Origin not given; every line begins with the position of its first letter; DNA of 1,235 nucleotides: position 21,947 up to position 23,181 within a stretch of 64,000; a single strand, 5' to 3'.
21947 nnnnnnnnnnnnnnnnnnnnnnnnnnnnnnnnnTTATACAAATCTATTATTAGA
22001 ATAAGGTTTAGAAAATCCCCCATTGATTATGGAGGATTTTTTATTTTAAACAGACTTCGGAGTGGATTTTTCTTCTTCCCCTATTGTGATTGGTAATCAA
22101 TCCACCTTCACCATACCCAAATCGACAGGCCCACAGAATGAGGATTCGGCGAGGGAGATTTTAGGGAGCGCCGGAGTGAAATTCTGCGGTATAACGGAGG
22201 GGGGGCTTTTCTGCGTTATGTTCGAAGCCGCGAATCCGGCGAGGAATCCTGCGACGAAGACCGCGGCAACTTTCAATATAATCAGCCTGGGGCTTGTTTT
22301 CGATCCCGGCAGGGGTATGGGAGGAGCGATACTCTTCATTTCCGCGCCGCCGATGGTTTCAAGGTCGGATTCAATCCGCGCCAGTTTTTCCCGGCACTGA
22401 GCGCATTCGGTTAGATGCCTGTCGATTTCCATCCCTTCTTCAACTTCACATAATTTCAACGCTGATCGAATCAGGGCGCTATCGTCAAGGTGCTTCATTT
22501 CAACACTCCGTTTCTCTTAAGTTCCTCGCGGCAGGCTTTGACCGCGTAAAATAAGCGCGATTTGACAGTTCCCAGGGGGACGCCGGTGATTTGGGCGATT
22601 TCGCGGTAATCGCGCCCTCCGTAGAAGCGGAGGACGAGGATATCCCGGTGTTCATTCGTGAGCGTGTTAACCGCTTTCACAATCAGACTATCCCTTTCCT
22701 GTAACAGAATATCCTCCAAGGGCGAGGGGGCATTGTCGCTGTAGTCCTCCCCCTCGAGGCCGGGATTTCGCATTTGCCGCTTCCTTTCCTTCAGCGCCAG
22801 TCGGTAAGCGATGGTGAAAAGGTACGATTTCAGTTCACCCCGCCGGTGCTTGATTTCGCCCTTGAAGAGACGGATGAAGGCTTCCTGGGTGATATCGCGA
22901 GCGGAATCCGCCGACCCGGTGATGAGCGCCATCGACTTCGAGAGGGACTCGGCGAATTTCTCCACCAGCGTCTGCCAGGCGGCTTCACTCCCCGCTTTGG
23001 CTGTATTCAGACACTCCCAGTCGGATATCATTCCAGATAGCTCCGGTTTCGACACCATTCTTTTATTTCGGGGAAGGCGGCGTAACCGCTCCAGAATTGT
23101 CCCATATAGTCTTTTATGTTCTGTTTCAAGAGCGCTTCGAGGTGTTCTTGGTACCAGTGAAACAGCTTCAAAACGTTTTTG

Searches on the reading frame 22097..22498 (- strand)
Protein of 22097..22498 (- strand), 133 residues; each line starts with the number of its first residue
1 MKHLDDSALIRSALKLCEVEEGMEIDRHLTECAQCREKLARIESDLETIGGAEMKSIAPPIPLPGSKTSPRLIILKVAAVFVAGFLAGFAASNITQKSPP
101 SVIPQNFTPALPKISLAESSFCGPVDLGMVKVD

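Call 45: find_encoding_contigs(protein=window:22097-22498:-, flank=6000, max_places=10)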
Protein window:22097-22498:- (133 aa): 3 contigs read that carry it; 2 places shown.
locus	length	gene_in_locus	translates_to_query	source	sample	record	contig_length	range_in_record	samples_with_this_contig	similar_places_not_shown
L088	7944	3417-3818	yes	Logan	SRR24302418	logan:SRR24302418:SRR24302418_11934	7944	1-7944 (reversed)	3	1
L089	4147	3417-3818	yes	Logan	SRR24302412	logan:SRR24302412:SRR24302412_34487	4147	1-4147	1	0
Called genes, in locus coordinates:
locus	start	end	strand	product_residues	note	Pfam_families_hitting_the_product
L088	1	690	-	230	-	?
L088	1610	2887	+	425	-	PF28495:TMEM260_2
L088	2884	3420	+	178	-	PF04542:Sigma70_r2, PF08281:Sigma70_r4_2, PF04545:Sigma70_r4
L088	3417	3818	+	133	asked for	-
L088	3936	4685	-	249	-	PF06114:Peptidase_M78 (faint)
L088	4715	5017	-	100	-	-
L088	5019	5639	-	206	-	-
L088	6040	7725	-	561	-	PF00854:PTR2, PF07690:MFS_1, PF00854:PTR2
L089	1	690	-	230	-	?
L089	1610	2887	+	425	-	PF28495:TMEM260_2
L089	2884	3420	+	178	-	PF04542:Sigma70_r2, PF08281:Sigma70_r4_2, PF04545:Sigma70_r4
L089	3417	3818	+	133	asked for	-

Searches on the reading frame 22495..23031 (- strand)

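Call 72: search_protein_families(library=pfam, proteins=[window:22495-23031:-], max_evalue=0.001)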
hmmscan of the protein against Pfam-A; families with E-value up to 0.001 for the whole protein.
window:22495-23031:- (178 aa): 3 families
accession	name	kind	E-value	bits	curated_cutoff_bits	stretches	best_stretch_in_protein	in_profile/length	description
PF04545.22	Sigma70_r4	-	2.7e-13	49.7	24.1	1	121-169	2-50/50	Sigma-70, region 4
PF08281.18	Sigma70_r4_2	-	3.3e-13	49.5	25.7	1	117-167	4-54/54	Sigma-70, region 4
PF04542.20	Sigma70_r2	-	1.8e-08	34.5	24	1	25-88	11-70/71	Sigma-70 region 2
